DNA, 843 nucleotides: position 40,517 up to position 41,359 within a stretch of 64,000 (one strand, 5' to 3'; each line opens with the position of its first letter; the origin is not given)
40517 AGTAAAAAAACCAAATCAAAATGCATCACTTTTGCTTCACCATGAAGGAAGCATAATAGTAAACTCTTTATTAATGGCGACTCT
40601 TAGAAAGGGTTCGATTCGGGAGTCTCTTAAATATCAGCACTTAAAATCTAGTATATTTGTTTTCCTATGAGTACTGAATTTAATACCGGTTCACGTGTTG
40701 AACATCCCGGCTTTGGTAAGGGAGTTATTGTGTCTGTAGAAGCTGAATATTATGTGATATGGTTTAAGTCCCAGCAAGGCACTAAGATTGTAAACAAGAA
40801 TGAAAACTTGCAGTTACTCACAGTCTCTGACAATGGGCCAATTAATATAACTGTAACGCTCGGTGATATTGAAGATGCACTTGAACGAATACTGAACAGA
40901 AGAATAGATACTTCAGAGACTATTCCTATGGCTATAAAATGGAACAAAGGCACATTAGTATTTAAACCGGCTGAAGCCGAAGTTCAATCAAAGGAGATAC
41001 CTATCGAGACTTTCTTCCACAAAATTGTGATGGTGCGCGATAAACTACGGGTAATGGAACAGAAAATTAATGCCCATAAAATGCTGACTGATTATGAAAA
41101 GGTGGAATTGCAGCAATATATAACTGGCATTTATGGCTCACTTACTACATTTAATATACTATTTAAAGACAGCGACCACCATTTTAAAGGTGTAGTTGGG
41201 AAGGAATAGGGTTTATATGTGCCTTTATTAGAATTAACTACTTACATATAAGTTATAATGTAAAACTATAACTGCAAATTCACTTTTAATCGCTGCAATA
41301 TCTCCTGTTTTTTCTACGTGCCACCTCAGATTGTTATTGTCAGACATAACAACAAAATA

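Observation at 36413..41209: Tight same-strand cluster of M19 dipeptidase, metallophosphoesterase, multi-TM protein, SH3-tailed MurNAc-L-Ala amidase and a small unknown: candidate undescribed cell-wall-directed module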

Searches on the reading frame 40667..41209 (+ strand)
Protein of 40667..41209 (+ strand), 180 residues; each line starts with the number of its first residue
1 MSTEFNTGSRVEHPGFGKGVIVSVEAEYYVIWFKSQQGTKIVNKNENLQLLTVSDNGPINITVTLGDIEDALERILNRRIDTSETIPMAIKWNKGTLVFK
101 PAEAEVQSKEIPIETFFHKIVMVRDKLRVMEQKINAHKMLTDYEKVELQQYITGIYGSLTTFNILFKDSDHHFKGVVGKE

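Call 4: search_protein_families(library=pfam, proteins=[window:40667-41209:+], max_evalue=0.1)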
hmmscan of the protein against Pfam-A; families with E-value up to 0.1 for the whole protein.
window:40667-41209:+ (180 aa): 2 families
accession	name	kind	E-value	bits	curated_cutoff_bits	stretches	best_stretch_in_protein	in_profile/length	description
PF21196.3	PcrA_UvrD_tudor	-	0.022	15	23.9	0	8-27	2-21/48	PcrA/UvrD tudor domain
PF03658.20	Ub-RnfH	-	0.096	13.5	23.7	0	129-170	25-66/83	RnfH family Ubiquitin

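Call 5: search_protein_families(library=padloc, proteins=[window:40667-41209:+], max_evalue=0.1)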
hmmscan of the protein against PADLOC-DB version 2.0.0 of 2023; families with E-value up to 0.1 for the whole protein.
window:40667-41209:+ (180 aa): 0 families

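Call 6: search_protein_families(library=ncbifam, proteins=[window:40667-41209:+], max_evalue=0.1)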
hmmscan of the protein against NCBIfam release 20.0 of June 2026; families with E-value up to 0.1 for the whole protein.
window:40667-41209:+ (180 aa): 2 families
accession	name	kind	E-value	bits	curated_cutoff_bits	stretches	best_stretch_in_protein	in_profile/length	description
NF008743.0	PRK11773.1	equivalog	0.029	12.7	965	1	3-27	668-692/720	DNA helicase II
TIGR01075.1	uvrD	equivalog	0.054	11.8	1144.45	1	3-26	665-688/715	DNA helicase II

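Call 8: search_protein_families(library=phrogs, proteins=[window:40667-41209:+], max_evalue=0.01)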
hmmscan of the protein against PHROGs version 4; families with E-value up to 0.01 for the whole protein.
window:40667-41209:+ (180 aa): 0 families

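Call 55: find_homologous_proteins(query=window:40667-41209:+)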
Query window:40667-41209:+ (180 aa): 8000 proteins with E <= 0.001 among 8000 candidates; the best 120 are listed.
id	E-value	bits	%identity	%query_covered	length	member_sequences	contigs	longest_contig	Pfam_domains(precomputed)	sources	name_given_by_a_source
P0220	9.8e-114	395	100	100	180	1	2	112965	-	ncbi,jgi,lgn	jgi:hypothetical protein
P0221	1.3e-100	352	88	100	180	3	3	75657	-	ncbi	ncbi:MAG: hypothetical protein ACLQQ4_10260 [Bacteroidia bacterium]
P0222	2.5e-96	338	84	100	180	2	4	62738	-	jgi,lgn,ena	jgi:hypothetical protein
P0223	2.6e-96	338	83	100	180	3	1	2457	-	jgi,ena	jgi:hypothetical protein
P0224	8.4e-96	337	82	100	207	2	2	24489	-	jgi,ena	-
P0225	5.1e-93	328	82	100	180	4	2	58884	-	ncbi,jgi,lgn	-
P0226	4.6e-92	325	82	100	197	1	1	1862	-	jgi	jgi:hypothetical protein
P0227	1.3e-90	320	80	100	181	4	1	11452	-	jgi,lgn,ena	-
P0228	1.4e-90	320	79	100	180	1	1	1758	-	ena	-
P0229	1.9e-89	316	80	100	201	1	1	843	-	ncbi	-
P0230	9.1e-89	314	81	100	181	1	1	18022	-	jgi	jgi:hypothetical protein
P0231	9.2e-89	314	80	100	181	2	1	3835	-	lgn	-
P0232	1.2e-88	314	80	100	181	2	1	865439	-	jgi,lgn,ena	-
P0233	1.2e-88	314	78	100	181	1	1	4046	-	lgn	-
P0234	4.8e-88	312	78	100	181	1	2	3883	-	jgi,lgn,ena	-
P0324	4.5e-64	234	60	97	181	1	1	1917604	-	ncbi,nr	ncbi:hypothetical protein CAP35_06765 [Chitinophagaceae bacterium IBVUCB1]|nr:hypothetical protein C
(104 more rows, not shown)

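Call 56: find_encoding_contigs(protein=P0221, flank=10000, max_places=2)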
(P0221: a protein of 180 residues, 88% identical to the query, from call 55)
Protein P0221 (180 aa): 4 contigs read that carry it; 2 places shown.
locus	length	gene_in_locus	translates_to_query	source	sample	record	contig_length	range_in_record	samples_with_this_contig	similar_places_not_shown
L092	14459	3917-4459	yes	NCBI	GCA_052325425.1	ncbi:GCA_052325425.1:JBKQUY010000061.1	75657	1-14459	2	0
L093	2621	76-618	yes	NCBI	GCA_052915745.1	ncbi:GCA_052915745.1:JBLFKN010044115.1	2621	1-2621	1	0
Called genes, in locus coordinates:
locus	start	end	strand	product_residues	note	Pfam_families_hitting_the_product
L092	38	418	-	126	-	-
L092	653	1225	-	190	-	PF04140:ICMT, PF04191:PEMT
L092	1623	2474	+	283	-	PF00248:Aldo_ket_red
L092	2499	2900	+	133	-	PF00190:Cupin_1 (weak), PF07883:Cupin_2, PF02311:AraC_binding (weak)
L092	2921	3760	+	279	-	PF00106:adh_short, PF03435:Sacchrp_dh_NADP (weak), PF08659:KR (weak), PF13561:adh_short_C2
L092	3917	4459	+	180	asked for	-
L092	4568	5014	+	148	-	PF00196:GerE, PF08281:Sigma70_r4_2 (weak)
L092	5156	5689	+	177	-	PF13858:DUF4199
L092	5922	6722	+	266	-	PF18962:Por_Secre_tail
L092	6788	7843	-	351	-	PF00586:AIRS, PF02769:AIRS_C (faint)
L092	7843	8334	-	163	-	PF01467:CTP_transf_like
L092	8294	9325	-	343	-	PF03706:LPG_synthase_TM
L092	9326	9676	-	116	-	PF02261:Asp_decarbox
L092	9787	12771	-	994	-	PF18962:Por_Secre_tail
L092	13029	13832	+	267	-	PF02754:CCG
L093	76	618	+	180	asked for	-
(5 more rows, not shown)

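Call 57: find_encoding_contigs(protein=P0324, flank=6000, max_places=1)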
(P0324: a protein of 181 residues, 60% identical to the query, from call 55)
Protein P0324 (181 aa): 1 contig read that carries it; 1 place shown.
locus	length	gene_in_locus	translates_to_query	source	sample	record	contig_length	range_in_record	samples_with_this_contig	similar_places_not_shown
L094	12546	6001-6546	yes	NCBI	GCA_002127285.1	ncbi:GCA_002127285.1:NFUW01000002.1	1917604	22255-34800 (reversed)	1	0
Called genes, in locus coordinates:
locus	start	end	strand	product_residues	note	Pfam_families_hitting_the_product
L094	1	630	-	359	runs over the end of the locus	PF06580:His_kinase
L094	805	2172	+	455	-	PF00144:Beta-lactamase, PF18962:Por_Secre_tail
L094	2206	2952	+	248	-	PF18962:Por_Secre_tail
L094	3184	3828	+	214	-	PF00005:ABC_tran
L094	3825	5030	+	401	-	PF28574:Transporter_N, PF28560:PCD-like, PF28576:Transporter_C (weak)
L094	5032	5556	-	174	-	PF09721:Exosortase_EpsH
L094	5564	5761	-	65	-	-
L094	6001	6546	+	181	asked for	-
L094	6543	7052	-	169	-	PF06172:Cupin_5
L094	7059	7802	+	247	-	-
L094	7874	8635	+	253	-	PF18306:LDcluster4, PF03641:Lysine_decarbox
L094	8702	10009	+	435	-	PF00512:HisKA (weak), PF02518:HATPase_c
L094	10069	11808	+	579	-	PF04389:Peptidase_M28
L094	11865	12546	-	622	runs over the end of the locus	PF28492:Beta_helix_4, PF18962:Por_Secre_tail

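Call 88: predict_structure(alignment_id=A6)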
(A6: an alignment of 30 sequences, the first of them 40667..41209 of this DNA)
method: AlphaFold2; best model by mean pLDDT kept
length: 180 residues; sequences in the alignment: 30
mean_pLDDT: 60.3   pTM: 0.30
mean pLDDT of the five models: 60.3, 56.7, 56.1, 52.3, 49.0
residues with pLDDT >= 90: 0; 70-90: 65; 50-70: 63; < 50: 52
segments of 3 or more residues with pLDDT < 50: 53-65, 83-92, 161-168, 170-180
pLDDT, mean of each block of 10 residues (from residue 1): 65 77 77 74 72 45 48 55 46 51 53 64 71 76 74 61 45 31
secondary structure, 60 per line:
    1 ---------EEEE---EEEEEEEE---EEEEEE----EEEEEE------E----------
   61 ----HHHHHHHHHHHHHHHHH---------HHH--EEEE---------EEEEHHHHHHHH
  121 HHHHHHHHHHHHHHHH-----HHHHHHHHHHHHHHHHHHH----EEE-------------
elements in order: E10-13 E17-24 E28-33 E38-43 H65-81 E96-99 E109-112 H113-136 H142-160 E165-167
